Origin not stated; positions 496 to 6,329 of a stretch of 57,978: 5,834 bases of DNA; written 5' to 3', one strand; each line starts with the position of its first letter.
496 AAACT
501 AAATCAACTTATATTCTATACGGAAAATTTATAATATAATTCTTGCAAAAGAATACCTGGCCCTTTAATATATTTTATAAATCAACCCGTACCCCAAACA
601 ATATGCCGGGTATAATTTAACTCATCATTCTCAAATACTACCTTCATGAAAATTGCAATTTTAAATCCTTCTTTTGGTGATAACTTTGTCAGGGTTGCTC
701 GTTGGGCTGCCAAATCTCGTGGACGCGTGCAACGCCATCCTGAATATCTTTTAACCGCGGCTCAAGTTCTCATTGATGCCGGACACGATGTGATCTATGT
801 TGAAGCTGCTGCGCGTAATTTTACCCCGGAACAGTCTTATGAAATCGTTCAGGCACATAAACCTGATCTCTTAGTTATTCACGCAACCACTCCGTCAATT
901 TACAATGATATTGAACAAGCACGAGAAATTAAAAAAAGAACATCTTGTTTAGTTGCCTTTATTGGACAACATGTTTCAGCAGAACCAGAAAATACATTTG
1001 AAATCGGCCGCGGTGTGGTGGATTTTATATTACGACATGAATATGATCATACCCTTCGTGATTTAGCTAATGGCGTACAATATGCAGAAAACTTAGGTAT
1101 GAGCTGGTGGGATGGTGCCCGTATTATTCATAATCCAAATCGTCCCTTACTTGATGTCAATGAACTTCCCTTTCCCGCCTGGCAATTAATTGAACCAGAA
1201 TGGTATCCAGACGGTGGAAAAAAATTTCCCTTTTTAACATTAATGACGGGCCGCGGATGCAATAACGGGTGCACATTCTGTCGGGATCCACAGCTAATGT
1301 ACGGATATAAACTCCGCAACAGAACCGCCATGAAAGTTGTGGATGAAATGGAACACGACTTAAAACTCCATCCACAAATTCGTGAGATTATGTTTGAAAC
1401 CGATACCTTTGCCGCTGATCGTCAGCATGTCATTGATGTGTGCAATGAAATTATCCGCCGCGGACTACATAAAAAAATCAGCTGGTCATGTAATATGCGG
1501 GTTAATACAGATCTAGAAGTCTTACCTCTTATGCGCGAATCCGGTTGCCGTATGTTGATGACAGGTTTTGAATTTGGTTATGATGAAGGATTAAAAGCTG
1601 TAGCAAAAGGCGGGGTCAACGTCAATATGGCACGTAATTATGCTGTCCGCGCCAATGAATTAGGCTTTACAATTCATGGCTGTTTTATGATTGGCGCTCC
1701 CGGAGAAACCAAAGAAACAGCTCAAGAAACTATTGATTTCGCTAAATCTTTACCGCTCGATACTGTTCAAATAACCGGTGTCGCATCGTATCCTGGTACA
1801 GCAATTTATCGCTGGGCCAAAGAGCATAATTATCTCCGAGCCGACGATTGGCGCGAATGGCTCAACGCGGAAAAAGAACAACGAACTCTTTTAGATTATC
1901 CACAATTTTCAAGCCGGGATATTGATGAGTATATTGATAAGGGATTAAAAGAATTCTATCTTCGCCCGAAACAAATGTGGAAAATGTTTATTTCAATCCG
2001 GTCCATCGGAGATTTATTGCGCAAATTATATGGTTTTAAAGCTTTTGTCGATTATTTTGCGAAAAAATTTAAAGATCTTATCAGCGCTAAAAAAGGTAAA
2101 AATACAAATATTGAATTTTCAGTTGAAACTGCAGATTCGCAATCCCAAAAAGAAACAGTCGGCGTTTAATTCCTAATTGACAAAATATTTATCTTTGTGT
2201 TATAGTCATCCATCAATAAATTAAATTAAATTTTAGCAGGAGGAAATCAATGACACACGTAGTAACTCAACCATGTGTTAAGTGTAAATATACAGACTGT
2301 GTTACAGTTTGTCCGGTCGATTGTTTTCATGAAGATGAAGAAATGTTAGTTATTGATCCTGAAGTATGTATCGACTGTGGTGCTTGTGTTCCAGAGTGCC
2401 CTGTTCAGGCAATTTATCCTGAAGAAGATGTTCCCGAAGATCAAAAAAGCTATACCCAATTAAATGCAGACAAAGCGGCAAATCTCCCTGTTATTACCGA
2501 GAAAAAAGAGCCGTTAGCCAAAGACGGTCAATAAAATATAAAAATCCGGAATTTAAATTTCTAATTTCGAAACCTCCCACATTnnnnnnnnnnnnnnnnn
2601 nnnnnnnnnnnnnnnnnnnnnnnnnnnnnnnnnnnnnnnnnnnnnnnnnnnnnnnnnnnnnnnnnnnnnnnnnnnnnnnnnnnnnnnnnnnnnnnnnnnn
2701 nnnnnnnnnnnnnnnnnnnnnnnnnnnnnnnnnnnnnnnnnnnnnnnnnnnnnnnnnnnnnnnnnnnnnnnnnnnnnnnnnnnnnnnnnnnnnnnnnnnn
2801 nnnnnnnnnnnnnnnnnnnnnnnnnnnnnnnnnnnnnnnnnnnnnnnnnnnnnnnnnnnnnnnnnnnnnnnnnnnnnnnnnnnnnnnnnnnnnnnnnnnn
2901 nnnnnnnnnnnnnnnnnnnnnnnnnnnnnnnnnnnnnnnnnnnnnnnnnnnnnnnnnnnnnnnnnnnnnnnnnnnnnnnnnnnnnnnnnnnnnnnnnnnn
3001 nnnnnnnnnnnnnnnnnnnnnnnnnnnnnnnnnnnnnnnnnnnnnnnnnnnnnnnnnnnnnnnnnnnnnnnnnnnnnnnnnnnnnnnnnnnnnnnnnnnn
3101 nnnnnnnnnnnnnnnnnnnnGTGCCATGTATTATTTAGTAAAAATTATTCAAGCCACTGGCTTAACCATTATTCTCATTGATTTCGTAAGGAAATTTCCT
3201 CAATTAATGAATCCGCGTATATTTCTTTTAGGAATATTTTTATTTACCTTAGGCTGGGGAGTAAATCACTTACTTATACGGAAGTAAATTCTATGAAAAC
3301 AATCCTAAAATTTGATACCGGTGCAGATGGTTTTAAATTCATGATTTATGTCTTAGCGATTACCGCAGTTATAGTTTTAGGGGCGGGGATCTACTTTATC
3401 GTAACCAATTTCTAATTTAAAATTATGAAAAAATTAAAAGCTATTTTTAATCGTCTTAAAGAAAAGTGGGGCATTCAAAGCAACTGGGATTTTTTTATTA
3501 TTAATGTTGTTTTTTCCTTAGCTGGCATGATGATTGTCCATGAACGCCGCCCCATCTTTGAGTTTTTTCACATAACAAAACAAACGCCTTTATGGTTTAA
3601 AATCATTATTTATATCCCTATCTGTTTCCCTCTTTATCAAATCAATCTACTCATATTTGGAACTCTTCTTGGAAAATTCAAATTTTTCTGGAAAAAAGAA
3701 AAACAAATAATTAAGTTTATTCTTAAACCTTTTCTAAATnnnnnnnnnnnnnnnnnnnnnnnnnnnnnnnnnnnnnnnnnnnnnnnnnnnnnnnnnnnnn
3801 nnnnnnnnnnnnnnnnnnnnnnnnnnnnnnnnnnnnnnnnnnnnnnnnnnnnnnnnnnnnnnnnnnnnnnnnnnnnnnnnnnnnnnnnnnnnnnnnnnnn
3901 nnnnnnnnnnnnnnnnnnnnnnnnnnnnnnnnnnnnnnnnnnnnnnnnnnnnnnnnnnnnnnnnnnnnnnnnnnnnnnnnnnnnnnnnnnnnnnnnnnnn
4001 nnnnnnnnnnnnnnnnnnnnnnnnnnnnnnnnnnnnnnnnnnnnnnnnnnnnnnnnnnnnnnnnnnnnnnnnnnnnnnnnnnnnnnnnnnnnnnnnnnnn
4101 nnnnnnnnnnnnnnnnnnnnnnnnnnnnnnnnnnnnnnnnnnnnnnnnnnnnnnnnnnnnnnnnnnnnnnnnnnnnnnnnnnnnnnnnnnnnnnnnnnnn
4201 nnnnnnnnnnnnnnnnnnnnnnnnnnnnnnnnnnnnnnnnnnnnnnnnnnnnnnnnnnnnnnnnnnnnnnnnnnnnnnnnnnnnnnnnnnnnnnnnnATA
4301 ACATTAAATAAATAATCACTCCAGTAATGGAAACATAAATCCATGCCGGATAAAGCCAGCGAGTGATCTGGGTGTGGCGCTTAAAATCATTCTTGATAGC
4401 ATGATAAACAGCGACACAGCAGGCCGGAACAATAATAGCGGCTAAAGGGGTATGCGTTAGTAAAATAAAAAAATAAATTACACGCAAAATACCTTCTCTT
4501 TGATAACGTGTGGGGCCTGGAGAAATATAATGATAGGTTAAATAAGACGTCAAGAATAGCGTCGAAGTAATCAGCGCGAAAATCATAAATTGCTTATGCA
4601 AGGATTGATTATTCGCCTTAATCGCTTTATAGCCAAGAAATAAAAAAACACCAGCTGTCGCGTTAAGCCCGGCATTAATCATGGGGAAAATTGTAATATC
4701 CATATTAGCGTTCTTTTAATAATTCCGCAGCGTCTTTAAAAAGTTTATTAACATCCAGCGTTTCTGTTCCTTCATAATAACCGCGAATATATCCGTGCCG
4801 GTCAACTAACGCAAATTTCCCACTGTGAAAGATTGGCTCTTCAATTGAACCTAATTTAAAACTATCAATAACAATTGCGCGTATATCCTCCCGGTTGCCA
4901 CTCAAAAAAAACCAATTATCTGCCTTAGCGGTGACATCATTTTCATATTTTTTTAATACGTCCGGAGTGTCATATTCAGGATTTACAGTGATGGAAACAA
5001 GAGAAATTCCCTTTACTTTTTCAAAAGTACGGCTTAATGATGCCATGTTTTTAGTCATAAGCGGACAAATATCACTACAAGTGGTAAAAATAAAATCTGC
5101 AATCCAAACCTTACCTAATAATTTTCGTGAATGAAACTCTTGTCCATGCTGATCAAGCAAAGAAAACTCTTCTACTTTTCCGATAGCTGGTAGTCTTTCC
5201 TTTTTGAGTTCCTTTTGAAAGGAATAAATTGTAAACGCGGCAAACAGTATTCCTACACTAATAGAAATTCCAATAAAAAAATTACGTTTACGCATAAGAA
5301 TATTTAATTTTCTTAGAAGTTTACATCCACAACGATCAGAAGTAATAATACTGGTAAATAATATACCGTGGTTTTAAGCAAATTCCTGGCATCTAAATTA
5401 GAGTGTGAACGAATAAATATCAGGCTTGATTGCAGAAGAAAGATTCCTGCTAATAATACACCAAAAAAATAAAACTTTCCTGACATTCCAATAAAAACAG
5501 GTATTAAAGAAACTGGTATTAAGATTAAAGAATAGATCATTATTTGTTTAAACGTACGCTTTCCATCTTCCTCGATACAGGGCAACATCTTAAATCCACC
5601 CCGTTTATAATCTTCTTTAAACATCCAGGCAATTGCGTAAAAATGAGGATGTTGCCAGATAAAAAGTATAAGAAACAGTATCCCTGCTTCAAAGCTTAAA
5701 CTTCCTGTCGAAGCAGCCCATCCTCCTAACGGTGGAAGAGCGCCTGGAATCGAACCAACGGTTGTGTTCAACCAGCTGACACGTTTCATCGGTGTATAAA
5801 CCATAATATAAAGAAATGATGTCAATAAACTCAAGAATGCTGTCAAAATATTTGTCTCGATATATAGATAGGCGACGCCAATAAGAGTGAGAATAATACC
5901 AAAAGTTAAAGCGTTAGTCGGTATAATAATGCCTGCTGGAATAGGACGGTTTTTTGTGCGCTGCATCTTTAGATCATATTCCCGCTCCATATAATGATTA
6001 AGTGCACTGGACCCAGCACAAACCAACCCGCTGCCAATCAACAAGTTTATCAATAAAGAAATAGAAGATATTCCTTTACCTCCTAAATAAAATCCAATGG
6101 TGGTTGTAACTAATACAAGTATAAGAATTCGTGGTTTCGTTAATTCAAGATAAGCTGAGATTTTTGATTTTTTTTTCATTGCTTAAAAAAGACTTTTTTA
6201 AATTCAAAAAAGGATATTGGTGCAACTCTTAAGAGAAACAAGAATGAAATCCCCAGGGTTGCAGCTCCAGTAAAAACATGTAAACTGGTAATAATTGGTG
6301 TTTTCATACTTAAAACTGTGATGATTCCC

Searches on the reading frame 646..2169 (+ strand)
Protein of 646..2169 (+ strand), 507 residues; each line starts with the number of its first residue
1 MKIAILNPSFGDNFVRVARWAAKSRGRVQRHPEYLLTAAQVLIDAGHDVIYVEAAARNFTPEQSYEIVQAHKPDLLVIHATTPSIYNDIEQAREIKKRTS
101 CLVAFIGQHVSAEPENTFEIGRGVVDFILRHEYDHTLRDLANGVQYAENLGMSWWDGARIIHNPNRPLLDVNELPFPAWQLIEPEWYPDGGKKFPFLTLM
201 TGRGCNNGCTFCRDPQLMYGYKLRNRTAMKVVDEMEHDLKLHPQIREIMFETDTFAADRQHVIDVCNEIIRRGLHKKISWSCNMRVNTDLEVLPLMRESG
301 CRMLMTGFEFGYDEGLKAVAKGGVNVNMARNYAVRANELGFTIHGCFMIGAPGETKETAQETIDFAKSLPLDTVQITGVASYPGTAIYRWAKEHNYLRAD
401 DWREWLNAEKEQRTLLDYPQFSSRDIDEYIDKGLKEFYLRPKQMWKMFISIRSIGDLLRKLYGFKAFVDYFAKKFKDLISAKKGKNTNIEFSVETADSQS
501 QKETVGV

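Call 8: search_protein_families(library=pfam, proteins=[window:646-2169:+], max_evalue=0.001)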
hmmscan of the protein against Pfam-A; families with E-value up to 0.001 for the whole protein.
window:646-2169:+ (507 aa): 2 families
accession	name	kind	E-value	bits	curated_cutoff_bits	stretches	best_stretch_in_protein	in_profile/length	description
PF04055.27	Radical_SAM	-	2.9e-17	63.8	29.5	1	201-366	3-166/166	Radical SAM superfamily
PF02310.24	B12-binding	-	2.1e-08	34.4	32.1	1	36-140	18-120/121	B12 binding domain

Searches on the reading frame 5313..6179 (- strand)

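Call 8: search_protein_families(library=pfam, proteins=[window:5313-6179:-], max_evalue=0.001)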
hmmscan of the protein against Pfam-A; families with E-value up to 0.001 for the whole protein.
window:5313-6179:- (288 aa): 1 family
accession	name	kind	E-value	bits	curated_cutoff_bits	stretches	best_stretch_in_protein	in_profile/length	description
PF01040.23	UbiA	-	3.8e-57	193.9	34.2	1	22-265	1-242/250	UbiA prenyltransferase family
